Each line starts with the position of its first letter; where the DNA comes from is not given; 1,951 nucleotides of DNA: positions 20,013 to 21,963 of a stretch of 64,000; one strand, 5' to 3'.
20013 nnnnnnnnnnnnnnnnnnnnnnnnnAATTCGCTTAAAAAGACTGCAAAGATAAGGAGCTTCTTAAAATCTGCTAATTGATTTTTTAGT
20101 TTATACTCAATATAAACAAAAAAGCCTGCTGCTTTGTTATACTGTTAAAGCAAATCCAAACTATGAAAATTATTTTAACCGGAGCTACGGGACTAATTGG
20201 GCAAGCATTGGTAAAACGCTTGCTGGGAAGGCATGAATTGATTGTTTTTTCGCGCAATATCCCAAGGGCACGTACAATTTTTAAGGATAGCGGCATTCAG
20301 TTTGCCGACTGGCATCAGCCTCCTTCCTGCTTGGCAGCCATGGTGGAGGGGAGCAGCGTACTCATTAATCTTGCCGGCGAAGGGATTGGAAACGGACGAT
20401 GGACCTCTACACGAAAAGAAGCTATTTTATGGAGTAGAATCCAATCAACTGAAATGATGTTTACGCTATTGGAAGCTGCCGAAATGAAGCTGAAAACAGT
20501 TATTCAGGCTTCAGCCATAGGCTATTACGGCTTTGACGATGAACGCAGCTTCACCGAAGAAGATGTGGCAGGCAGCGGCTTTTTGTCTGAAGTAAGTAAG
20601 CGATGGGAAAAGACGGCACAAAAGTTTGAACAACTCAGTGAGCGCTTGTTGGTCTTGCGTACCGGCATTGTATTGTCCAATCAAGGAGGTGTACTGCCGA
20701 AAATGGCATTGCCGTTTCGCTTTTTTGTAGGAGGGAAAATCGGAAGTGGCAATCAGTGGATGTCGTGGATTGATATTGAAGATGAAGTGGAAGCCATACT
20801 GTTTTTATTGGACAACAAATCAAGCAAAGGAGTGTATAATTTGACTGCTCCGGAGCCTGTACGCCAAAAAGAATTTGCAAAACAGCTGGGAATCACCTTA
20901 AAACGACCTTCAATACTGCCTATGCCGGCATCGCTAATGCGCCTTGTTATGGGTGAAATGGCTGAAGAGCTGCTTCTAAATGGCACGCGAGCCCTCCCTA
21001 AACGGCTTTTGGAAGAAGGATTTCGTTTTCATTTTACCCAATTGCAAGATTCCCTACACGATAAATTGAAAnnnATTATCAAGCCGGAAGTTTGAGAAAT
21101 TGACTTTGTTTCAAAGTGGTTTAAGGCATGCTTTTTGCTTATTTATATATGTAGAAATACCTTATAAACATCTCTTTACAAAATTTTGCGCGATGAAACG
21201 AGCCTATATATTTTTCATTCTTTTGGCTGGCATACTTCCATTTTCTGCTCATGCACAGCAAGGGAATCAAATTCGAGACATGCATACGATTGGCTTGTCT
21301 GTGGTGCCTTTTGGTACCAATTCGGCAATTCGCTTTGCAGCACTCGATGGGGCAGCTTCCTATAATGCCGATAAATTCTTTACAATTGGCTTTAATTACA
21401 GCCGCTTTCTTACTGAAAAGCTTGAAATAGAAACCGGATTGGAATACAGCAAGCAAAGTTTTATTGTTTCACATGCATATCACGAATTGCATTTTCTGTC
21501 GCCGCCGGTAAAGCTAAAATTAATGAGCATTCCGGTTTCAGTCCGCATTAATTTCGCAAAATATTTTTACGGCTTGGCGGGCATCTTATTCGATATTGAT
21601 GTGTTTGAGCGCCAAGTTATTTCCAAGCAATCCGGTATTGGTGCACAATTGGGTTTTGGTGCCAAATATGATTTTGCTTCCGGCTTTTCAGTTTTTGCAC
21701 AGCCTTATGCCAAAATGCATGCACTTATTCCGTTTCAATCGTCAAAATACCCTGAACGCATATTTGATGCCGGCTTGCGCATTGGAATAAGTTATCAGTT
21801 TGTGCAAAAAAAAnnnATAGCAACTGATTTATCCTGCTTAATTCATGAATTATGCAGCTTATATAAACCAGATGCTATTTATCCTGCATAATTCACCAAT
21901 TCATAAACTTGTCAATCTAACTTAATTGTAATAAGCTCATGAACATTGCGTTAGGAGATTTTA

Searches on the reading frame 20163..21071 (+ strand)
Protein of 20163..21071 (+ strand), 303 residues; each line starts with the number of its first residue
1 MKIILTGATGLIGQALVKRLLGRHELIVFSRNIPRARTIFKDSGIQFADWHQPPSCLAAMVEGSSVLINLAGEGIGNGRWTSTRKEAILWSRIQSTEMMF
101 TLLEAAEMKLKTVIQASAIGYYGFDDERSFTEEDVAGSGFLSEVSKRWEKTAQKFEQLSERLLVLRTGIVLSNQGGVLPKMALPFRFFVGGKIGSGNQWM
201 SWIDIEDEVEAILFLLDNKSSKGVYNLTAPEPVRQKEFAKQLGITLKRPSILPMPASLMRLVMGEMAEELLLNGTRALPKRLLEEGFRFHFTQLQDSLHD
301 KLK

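Call 37: search_protein_families(library=pfam, proteins=[window:20163-21071:+], max_evalue=0.001)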
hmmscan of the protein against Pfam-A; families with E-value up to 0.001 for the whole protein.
window:20163-21071:+ (303 aa): 4 families
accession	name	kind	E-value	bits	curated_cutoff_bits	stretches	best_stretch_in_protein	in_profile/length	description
PF01370.27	Epimerase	-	7.8e-18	65.2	20.9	2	3-134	1-130/240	NAD dependent epimerase/dehydratase family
PF08338.16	DUF1731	-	8.6e-17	61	27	1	254-300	1-46/47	Domain of unknown function (DUF1731)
PF13460.12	NAD_binding_10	-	1e-05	26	27.2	1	7-123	1-103/184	NAD(P)H-binding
PF02719.21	Polysacc_synt_2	-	0.00014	21.6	20.2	0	3-32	1-32/293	Polysaccharide biosynthesis protein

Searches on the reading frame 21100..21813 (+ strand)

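Call 37: search_protein_families(library=pfam, proteins=[window:21100-21813:+], max_evalue=0.001)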
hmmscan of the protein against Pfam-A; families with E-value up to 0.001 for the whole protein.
window:21100-21813:+ (238 aa): 1 family
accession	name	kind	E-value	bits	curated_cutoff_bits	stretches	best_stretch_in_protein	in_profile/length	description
PF13505.12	OMP_b-brl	-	1.9e-05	25.4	28.7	1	42-198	3-146/175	Outer membrane protein beta-barrel domain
